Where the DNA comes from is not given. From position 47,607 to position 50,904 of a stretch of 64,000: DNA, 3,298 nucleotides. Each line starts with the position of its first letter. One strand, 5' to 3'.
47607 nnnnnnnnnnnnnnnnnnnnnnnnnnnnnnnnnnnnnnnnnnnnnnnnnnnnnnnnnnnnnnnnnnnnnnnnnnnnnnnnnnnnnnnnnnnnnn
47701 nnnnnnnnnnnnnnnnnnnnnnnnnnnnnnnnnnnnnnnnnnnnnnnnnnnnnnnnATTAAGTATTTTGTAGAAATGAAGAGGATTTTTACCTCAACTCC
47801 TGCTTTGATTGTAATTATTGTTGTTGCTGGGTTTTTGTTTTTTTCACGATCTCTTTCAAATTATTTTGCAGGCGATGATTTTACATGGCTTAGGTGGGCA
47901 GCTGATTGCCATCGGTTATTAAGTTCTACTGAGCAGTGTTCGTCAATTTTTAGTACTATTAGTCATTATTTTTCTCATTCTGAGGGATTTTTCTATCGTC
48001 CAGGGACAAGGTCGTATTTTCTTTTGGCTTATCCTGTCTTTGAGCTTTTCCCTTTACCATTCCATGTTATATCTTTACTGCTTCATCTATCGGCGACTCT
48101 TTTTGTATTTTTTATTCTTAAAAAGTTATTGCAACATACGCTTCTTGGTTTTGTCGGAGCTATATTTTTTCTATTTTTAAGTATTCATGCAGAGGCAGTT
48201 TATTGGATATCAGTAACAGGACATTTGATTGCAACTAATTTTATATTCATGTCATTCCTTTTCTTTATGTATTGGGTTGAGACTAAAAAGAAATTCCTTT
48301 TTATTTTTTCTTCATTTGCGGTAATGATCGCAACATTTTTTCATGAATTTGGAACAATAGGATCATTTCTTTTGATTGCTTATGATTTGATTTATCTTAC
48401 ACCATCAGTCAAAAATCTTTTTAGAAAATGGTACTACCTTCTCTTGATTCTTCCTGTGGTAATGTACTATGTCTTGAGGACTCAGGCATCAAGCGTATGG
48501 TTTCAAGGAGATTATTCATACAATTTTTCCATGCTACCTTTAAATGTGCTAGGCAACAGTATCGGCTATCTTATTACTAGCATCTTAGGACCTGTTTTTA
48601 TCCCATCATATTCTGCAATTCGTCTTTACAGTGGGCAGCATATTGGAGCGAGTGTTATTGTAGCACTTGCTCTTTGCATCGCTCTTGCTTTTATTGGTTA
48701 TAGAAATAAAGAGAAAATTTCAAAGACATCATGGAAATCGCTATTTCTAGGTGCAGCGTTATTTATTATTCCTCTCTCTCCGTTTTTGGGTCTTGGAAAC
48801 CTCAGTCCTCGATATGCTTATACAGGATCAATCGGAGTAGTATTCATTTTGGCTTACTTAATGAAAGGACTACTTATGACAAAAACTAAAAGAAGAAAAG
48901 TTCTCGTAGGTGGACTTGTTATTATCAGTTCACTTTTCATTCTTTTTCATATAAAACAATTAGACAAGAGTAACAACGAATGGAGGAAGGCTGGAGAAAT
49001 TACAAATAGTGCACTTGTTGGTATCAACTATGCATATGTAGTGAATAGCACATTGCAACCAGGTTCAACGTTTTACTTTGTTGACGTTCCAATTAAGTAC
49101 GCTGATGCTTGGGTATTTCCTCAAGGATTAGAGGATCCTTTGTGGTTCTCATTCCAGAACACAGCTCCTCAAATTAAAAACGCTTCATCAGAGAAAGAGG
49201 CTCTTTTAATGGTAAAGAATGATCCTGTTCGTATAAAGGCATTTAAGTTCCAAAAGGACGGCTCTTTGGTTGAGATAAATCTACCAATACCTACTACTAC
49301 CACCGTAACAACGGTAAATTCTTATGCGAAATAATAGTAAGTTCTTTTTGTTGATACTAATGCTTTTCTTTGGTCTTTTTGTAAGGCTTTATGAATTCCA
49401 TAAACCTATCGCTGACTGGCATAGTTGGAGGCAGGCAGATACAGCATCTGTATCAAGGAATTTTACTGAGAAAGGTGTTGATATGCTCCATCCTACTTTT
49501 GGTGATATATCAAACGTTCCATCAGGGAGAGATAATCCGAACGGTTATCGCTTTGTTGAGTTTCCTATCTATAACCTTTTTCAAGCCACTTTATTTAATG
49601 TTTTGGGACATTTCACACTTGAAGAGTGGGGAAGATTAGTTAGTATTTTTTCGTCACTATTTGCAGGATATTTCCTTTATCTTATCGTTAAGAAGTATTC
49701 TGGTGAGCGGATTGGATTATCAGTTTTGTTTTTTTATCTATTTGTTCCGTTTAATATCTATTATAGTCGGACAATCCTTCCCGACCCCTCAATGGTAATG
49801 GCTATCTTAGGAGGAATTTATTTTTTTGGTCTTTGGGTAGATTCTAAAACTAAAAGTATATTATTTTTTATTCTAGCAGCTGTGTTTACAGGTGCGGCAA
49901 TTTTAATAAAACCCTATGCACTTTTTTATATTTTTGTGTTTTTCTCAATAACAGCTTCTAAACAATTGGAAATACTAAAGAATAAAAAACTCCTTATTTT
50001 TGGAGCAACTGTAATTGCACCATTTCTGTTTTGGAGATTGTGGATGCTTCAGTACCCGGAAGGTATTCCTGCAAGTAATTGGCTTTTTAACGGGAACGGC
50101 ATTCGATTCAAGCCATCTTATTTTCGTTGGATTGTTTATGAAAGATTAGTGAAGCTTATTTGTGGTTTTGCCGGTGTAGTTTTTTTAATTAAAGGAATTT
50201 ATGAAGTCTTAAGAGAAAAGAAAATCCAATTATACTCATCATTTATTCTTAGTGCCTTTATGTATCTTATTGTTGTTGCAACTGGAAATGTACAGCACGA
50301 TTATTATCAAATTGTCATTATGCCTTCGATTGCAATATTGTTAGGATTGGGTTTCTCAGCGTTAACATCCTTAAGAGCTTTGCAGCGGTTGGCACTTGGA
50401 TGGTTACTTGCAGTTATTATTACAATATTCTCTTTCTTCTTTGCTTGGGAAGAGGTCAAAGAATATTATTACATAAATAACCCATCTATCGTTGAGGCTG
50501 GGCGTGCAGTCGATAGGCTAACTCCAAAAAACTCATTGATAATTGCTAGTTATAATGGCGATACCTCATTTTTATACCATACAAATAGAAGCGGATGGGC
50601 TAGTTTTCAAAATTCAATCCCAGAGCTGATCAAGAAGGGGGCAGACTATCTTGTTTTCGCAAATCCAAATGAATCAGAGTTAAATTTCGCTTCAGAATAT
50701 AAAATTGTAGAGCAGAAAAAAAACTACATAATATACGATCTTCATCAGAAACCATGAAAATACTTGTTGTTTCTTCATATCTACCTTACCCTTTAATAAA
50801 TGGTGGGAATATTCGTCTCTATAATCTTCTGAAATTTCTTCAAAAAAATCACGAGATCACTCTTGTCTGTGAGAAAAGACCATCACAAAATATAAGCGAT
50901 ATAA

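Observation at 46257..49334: Wzy_C (O-antigen-ligase / PglL-type) domain fused to a second polytopic GT-C-like domain in an organism unlikely to make LPS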

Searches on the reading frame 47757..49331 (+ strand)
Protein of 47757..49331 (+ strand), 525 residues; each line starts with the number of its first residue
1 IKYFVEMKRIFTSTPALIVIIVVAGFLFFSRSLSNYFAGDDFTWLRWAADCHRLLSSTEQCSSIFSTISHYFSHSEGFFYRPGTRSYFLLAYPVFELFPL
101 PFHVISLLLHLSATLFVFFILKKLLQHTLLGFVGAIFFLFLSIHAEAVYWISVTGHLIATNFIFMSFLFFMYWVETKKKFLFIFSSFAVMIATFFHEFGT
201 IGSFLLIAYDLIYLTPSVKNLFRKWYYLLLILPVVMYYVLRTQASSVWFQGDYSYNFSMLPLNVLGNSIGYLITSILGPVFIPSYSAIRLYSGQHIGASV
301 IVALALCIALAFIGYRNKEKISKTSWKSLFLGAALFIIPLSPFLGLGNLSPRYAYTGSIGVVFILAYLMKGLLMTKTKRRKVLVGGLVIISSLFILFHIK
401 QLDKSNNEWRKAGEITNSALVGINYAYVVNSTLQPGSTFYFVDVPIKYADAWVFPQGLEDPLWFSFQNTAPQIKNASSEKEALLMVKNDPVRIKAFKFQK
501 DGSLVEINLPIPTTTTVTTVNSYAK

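Call 22: search_solved_structures(query=A2, max_evalue=10, show_alignments=3)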
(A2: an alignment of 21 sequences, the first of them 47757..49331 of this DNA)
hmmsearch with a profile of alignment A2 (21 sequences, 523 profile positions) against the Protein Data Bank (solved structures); distinct sequences matched with E-value up to 10: 0.

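Call 36: search_protein_representatives(alignment_id=A2)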
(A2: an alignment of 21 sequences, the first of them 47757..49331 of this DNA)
Query: 21 sequences, 523 profile positions. Proteins with E-value up to 0.001 (for the whole library): 53520; up to 1e-10: 17603; up to 1e-30: 209. The best 150 are listed.
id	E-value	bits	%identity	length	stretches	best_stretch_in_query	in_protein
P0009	4.3e-211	718.7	-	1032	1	1-517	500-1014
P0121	2.0e-190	650.5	-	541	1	1-520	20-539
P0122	4.8e-183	626.1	-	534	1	1-517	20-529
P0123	4.4e-180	616.3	-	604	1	3-513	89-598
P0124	5.6e-170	583.0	-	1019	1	1-510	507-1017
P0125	2.7e-162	557.7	-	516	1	8-513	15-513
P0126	6.0e-156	536.7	-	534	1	3-511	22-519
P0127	6.3e-154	530.0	-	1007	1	2-512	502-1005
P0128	2.8e-151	521.3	-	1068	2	1-512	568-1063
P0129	8.7e-151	519.7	-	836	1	7-516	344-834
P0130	9.4e-148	509.7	-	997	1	3-513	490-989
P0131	3.0e-141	488.2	-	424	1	93-515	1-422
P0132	8.0e-140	483.5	-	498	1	11-510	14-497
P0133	1.1e-119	417.0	-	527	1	10-518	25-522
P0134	7.9e-119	414.2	-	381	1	143-514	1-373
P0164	4.2e-91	322.7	-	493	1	7-511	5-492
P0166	8.6e-91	321.7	-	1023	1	3-510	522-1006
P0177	3.7e-81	289.9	-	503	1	3-508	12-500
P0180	1.7e-77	277.8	-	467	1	17-463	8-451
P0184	6.3e-76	272.7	-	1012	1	5-510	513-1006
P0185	1.3e-74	268.3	-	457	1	12-468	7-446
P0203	9.5e-61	222.6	-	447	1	15-466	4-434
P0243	4.1e-40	154.5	-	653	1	18-505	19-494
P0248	3.1e-39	151.6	-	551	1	28-506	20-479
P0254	7.5e-38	147.0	-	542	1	16-434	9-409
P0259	1.9e-36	142.4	-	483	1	19-503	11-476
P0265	1.8e-35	139.1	-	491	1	12-503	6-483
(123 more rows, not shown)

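Call 37: search_protein_families(library=pfam, proteins=[P0121, P0125, P0180, P0185, P0203, P0243, P0248, P0254, P0259, P0265], max_evalue=0.01)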
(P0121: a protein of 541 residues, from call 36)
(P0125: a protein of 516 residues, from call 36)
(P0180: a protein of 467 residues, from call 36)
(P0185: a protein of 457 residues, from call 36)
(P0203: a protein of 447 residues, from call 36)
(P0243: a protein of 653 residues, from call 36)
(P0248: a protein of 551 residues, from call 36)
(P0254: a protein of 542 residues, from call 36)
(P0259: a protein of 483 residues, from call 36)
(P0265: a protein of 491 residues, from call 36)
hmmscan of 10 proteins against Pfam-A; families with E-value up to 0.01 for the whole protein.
P0121 (541 aa): 0 families

P0125 (516 aa): 0 families

P0180 (467 aa): 0 families

P0185 (457 aa): 0 families

P0203 (447 aa): 0 families

P0243 (653 aa): 1 family
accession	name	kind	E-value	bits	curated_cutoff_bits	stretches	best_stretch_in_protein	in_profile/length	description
PF13231.12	PMT_2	-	6.3e-05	23.7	26.1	1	96-227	25-153/160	Dolichyl-phosphate-mannose-protein mannosyltransferase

P0248 (551 aa): 0 families

P0254 (542 aa): 2 families
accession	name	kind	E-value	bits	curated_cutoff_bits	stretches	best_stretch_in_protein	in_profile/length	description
PF02366.24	PMT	-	8.9e-06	25.9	22.7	1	73-227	74-241/245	Dolichyl-phosphate-mannose-protein mannosyltransferase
PF13231.12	PMT_2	-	0.00035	21.3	26.1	1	67-216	7-150/160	Dolichyl-phosphate-mannose-protein mannosyltransferase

P0259 (483 aa): 0 families

P0265 (491 aa): 0 families

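Call 39: find_encoding_contigs(protein=P0121, flank=6000, max_places=3)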
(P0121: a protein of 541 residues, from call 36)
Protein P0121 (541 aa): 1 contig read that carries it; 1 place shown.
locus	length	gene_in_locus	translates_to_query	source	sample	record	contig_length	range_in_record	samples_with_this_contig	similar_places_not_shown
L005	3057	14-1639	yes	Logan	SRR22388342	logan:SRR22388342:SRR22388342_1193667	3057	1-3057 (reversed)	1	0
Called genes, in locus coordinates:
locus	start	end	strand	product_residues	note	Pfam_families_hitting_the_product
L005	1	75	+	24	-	?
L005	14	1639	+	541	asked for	-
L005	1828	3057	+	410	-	?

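Call 41: find_encoding_contigs(protein=P0125, flank=8000, max_places=2)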
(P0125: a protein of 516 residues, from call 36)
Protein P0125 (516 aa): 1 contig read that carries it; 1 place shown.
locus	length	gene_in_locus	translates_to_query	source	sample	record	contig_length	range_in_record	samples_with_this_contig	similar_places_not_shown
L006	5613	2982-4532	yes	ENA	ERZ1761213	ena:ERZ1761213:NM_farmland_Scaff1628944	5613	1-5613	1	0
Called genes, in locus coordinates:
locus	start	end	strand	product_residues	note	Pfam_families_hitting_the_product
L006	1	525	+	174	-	?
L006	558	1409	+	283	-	PF00535:Glycos_transf_2, PF10111:Glyco_tranf_2_2, PF13641:Glyco_tranf_2_3, PF13506:Glyco_transf_21 (weak), PF13632:Glyco_trans_2_3, PF02709:Glyco_transf_7C (weak)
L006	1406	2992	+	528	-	PF04932:Wzy_C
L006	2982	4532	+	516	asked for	-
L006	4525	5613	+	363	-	?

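Call 42: find_encoding_contigs(protein=P0132, flank=8000, max_places=2)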
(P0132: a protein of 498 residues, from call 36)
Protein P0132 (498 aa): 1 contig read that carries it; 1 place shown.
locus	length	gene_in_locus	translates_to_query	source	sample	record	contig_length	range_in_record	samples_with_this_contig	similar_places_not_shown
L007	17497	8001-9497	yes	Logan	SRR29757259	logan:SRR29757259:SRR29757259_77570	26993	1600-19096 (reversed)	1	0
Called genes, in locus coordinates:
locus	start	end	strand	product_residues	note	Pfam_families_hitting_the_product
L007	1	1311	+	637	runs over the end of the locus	-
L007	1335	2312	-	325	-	PF02674:Colicin_V, PF00188:CAP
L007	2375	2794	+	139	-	PF05635:23S_rRNA_IVP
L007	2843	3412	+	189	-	PF13439:Glyco_transf_4 (faint)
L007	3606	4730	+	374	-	PF13439:Glyco_transf_4 (weak), PF20706:GT4-conflict, PF00534:Glycos_transf_1, PF13692:Glyco_trans_1_4, PF13524:Glyco_trans_1_2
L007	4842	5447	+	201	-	PF25087:GMPPB_C (faint), PF00132:Hexapep, PF14602:Hexapep_2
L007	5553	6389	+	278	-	PF00535:Glycos_transf_2, PF10111:Glyco_tranf_2_2 (faint), PF12804:NTP_transf_3 (weak), PF13641:Glyco_tranf_2_3, PF13506:Glyco_transf_21 (faint), PF13632:Glyco_trans_2_3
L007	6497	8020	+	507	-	PF04932:Wzy_C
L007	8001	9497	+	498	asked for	-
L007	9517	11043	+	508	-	PF13231:PMT_2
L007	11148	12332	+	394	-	PF13439:Glyco_transf_4, PF00534:Glycos_transf_1, PF13692:Glyco_trans_1_4, PF13524:Glyco_trans_1_2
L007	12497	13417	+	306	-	PF00535:Glycos_transf_2, PF10111:Glyco_tranf_2_2 (weak), PF13641:Glyco_tranf_2_3, PF13712:Glyco_tranf_2_5 (faint), PF13632:Glyco_trans_2_3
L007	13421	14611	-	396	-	-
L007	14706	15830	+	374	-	PF13439:Glyco_transf_4, PF00534:Glycos_transf_1, PF13692:Glyco_trans_1_4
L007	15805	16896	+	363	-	PF00534:Glycos_transf_1, PF13692:Glyco_trans_1_4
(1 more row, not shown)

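Call 59: predict_structure(alignment_id=A2)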
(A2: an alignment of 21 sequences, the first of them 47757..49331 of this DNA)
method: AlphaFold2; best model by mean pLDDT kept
length: 525 residues; sequences in the alignment: 21
mean_pLDDT: 84.1   pTM: 0.86
mean pLDDT of the five models: 84.1, 83.8, 82.0, 78.2, 78.1
residues with pLDDT >= 90: 210; 70-90: 250; 50-70: 39; < 50: 26
segments of 3 or more residues with pLDDT < 50: 54-58, 250-254, 510-525
pLDDT, mean of each block of 10 residues (from residue 1): 85 95 95 88 84 50 77 73 89 89 95 98 93 96 90 92 97 94 95 88 93 74 83 88 67 52 79 91 83 81 85 80 81 93 74 91 93 80 87 95 94 92 81 82 90 88 79 88 87 89 77 37 32
secondary structure, 60 per line:
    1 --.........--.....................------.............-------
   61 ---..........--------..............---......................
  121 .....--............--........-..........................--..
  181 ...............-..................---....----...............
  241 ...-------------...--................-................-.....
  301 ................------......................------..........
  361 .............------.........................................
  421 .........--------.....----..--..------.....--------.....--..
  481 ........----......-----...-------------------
elements in order: H3-11 H14-34 H41-53 H64-73 H82-95 H99-125 H128-139 H142-149 H151-176 H179-195 H197-214 H218-221 H226-243 H262-277 H279-294 H296-316 H323-344 H351-373 H380-429 E438-442 H459-463 E472-476 H479-488 E493-498 E504-506

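Call 93: find_encoding_contigs(protein=P0164, flank=7000, max_places=2)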
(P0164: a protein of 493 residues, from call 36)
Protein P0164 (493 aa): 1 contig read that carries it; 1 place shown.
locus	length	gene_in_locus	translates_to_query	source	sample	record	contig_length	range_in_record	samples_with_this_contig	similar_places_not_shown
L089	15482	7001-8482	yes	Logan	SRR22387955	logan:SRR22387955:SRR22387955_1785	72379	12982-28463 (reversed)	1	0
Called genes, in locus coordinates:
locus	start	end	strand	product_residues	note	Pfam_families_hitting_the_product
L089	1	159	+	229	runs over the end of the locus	PF13489:Methyltransf_23, PF05401:NodS (weak), PF13847:Methyltransf_31, PF08241:Methyltransf_11, PF08242:Methyltransf_12, PF13649:Methyltransf_25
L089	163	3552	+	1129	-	-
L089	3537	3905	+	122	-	-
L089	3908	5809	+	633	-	-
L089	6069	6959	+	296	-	PF00535:Glycos_transf_2, PF10111:Glyco_tranf_2_2, PF13641:Glyco_tranf_2_3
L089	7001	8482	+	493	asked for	-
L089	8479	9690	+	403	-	PF13439:Glyco_transf_4, PF00534:Glycos_transf_1 (weak), PF13692:Glyco_trans_1_4, PF13524:Glyco_trans_1_2 (weak)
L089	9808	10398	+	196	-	PF00702:Hydrolase (weak), PF08645:PNK3P (weak), PF13419:HAD_2 (weak), PF13242:Hydrolase_like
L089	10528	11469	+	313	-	PF00535:Glycos_transf_2, PF10111:Glyco_tranf_2_2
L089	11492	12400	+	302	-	PF00005:ABC_tran, PF13304:AAA_21 (faint)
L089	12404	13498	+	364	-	PF12698:ABC2_membrane_3, PF01061:ABC2_membrane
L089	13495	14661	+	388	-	PF12698:ABC2_membrane_3, PF12679:ABC2_membrane_2 (weak), PF01061:ABC2_membrane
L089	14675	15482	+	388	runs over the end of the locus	-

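Call 94: find_encoding_contigs(protein=P0177, flank=7000, max_places=2)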
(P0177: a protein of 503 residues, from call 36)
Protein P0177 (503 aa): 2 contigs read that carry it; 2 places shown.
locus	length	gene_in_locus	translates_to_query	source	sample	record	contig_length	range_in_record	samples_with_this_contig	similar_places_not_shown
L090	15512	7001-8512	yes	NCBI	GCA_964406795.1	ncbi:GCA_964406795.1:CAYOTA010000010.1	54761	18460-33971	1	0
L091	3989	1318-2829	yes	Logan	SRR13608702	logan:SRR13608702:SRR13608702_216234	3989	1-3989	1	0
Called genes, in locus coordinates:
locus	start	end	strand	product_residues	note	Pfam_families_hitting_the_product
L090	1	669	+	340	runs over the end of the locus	PF01073:3Beta_HSD, PF01370:Epimerase, PF02719:Polysacc_synt_2, PF04321:RmlD_sub_bind, PF07993:NAD_binding_4 (faint), PF13460:NAD_binding_10, PF16363:GDP_Man_Dehyd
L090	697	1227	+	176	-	PF13439:Glyco_transf_4 (weak)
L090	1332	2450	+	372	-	PF13439:Glyco_transf_4 (weak), PF20706:GT4-conflict (faint), PF00534:Glycos_transf_1, PF13692:Glyco_trans_1_4, PF13524:Glyco_trans_1_2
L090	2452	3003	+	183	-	PF25087:GMPPB_C (faint), PF00132:Hexapep, PF14602:Hexapep_2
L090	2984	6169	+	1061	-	-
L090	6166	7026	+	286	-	PF00535:Glycos_transf_2, PF10111:Glyco_tranf_2_2 (weak), PF13641:Glyco_tranf_2_3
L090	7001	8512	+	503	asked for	-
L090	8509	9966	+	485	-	PF13231:PMT_2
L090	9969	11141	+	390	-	PF13439:Glyco_transf_4, PF00534:Glycos_transf_1, PF13692:Glyco_trans_1_4, PF13524:Glyco_trans_1_2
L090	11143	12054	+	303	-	PF00535:Glycos_transf_2, PF13641:Glyco_tranf_2_3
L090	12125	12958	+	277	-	-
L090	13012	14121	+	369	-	PF13439:Glyco_transf_4, PF00534:Glycos_transf_1, PF13692:Glyco_trans_1_4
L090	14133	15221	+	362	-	PF00534:Glycos_transf_1, PF13692:Glyco_trans_1_4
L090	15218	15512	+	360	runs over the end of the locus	PF00483:NTP_transferase, PF22640:ManC_GMP_beta-helix (weak)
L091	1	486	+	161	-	?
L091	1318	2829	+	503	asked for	-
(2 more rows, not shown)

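Call 103: search_protein_families(library=pfam, proteins=[window:47757-49331:+], max_evalue=5)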
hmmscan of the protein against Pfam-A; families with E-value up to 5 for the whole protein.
window:47757-49331:+ (525 aa): 2 families
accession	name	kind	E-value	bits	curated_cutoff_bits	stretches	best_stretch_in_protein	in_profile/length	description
PF03779.20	SPW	-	0.049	14.5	31.5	1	298-392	5-92/93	SPW repeat domain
PF18732.6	HEPN_AbiA_CTD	-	0.64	10.4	27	1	165-190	13-36/132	HEPN like, Abia C-terminal domain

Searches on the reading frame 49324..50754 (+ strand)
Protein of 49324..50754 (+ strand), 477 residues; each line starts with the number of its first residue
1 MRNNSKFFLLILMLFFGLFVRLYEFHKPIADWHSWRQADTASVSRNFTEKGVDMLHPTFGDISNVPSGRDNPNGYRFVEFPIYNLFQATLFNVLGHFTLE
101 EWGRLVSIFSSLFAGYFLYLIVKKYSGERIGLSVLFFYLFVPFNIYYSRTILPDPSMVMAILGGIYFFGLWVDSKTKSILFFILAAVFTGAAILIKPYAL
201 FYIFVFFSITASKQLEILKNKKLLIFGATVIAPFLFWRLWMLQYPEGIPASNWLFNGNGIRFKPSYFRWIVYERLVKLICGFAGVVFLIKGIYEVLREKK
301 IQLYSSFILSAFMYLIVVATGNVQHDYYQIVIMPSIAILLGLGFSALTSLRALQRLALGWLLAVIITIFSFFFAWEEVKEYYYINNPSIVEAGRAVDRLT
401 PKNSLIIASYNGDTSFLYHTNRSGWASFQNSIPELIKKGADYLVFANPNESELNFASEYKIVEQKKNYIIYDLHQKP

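Call 3: search_protein_families(library=pfam, proteins=[window:49324-50754:+], max_evalue=0.1)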
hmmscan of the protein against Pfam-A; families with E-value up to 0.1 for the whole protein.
window:49324-50754:+ (477 aa): 1 family
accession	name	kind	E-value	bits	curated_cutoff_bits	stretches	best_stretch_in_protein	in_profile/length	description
PF13231.12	PMT_2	-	1.1e-09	39.1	26.1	1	81-237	4-160/160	Dolichyl-phosphate-mannose-protein mannosyltransferase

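Call 4: search_protein_families(library=ncbifam, proteins=[window:49324-50754:+], max_evalue=0.1)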
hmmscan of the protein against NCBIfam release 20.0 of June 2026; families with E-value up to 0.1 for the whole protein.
window:49324-50754:+ (477 aa): 0 families
